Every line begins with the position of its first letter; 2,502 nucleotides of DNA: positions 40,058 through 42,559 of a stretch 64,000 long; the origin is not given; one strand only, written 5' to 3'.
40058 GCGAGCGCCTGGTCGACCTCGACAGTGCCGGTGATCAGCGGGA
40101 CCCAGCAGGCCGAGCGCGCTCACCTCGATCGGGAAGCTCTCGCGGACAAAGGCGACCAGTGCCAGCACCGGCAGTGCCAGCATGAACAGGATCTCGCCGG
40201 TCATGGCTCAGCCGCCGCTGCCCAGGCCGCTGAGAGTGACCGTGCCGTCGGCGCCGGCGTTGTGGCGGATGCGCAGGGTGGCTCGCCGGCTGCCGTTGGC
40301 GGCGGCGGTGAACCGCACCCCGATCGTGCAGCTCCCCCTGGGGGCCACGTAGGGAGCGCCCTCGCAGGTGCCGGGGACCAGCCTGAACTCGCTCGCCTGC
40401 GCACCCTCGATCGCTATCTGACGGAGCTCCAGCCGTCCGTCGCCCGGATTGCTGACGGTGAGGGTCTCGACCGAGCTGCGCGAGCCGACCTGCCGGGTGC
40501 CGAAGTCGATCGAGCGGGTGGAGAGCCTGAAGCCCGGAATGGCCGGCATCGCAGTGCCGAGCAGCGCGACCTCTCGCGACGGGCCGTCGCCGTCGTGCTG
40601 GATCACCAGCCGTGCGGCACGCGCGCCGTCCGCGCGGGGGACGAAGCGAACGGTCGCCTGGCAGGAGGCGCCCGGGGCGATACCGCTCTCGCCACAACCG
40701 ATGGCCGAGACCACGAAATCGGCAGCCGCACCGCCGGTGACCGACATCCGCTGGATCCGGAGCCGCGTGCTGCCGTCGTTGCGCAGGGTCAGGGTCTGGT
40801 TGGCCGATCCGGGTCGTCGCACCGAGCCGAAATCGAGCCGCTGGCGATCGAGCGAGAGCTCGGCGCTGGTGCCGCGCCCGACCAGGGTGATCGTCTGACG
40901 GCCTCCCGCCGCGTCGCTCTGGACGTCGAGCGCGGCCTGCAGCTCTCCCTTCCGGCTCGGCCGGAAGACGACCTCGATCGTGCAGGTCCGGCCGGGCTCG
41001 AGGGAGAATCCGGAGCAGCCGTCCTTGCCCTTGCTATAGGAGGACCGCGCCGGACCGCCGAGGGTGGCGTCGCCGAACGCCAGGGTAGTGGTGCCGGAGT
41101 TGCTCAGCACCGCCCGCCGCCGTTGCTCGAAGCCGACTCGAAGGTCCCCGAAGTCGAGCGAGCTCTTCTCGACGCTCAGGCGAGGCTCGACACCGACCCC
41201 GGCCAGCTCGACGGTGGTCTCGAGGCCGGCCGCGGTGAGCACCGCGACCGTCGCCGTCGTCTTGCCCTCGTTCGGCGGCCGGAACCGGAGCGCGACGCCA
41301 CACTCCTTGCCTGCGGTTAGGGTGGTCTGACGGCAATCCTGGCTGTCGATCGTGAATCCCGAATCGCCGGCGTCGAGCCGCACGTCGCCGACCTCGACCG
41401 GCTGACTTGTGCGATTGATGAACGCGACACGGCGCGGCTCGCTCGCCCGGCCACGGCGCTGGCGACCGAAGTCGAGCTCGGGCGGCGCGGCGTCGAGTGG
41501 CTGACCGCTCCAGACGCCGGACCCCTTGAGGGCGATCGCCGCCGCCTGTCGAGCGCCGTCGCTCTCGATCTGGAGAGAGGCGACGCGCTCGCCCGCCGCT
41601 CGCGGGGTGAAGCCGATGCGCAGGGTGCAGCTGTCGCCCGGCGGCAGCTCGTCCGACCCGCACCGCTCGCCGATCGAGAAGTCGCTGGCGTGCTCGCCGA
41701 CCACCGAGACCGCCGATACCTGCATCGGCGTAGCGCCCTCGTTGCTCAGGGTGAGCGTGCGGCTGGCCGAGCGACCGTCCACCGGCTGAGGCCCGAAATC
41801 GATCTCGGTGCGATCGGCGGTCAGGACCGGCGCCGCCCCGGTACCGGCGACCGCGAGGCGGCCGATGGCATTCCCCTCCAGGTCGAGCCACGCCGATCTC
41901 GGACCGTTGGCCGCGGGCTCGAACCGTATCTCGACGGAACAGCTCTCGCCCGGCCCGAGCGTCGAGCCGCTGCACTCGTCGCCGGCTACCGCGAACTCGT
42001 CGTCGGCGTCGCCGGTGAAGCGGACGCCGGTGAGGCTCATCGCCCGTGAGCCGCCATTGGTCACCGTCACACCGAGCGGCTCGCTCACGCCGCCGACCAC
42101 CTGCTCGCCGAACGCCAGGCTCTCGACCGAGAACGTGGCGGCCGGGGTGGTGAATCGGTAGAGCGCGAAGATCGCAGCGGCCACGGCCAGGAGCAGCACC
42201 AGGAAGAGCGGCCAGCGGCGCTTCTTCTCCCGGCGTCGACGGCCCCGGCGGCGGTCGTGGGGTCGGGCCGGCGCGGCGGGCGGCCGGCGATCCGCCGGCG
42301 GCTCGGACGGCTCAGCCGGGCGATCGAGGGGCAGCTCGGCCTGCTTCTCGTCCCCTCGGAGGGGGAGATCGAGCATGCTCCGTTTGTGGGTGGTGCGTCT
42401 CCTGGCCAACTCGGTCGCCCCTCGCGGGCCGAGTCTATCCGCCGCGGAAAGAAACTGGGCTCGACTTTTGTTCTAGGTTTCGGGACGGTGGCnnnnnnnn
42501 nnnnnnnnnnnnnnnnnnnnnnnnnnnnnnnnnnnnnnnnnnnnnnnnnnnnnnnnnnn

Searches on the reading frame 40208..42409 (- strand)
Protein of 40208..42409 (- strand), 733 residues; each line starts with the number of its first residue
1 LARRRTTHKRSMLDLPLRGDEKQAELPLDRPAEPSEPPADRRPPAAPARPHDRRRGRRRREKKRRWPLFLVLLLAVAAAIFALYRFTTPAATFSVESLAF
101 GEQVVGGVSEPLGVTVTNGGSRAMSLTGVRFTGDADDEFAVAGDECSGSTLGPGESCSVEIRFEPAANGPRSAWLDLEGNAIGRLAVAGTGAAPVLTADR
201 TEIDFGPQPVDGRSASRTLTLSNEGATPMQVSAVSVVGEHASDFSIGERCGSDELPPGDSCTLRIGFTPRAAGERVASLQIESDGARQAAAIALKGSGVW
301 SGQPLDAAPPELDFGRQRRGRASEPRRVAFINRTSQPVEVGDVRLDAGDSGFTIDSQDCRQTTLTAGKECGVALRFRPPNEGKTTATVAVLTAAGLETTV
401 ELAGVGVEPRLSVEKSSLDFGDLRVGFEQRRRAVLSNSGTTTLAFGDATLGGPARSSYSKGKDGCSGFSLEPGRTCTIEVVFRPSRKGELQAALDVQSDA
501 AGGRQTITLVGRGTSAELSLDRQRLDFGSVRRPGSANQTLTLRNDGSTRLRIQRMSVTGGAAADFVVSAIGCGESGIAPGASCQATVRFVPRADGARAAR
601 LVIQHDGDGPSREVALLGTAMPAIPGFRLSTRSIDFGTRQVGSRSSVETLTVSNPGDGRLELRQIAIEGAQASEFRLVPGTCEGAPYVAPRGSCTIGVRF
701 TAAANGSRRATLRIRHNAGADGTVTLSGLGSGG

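Call 7: search_protein_families(library=pfam, proteins=[window:40208-42409:-])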
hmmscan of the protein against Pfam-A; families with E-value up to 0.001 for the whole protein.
window:40208-42409:- (733 aa): 19 families
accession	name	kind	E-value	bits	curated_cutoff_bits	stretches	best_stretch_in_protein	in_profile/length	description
PF22544.2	HYDIN_VesB_CFA65-like_Ig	-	2.8e-47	159.5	25.5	5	194-296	1-99/100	HYDIN/CFA65/VesB-like, Ig-like domain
PF15780.11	ASH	-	1.1e-42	144.6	27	5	201-287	12-94/98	Abnormal spindle-like microcephaly-assoc'd, ASPM-SPD-2-Hydin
PF22073.2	Cep192_D4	-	1.5e-40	138.3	35.5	3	409-513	2-111/112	Cep192 domain 4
PF07610.17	DUF1573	-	3.3e-21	75.6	26.1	0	519-614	2-92/98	Protein of unknown function (DUF1573)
PF12371.14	TMEM131_like_N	-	1e-19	71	28.8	0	202-281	7-82/84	Transmembrane protein 131-like N-terminal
PF24770.2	Ig-CFAP74_2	-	2.1e-15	58.1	27.4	0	196-228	1-32/185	CFAP74 second Ig-like domain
PF24507.1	Ig_CFAP65_4th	-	3.8e-15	56.5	27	0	218-297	1-75/76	CFAP65, fourth Ig-like domain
PF22067.2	Cep192_D3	-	6.8e-12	45.8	27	0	534-619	17-98/99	Cep192 domain 3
PF24798.1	Ig-CFAP74_4th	-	5.7e-11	42.9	28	0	199-289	2-87/95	CFAP74 forth Ig-like domain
PF24501.1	Ig_TMEM131L_5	-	3.2e-10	40.1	27.8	0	223-275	1-54/66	TMEM131L fifth Ig-like domain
PF22066.2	Cep192_D8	-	9.5e-09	35.9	33.5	0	467-512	55-99/101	Cep192 domain 8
PF24291.1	Ig_CFAP65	-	3e-07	30.7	27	0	364-410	73-119/121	Cilia- and flagella-associated protein 65-like, Ig-like domain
PF24771.2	Ig_CFAP74_1st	-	4.2e-07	30.7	29.2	0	469-500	57-88/97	CFAP74 first Ig-like domain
PF07705.17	CARDB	-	1.5e-05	25.6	22.7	0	102-169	13-75/101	CARDB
PF24499.1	Ig_TMEM131L_4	-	8.2e-05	23.4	27.8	0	467-489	90-112/136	TMEM131L fourth Ig-like domain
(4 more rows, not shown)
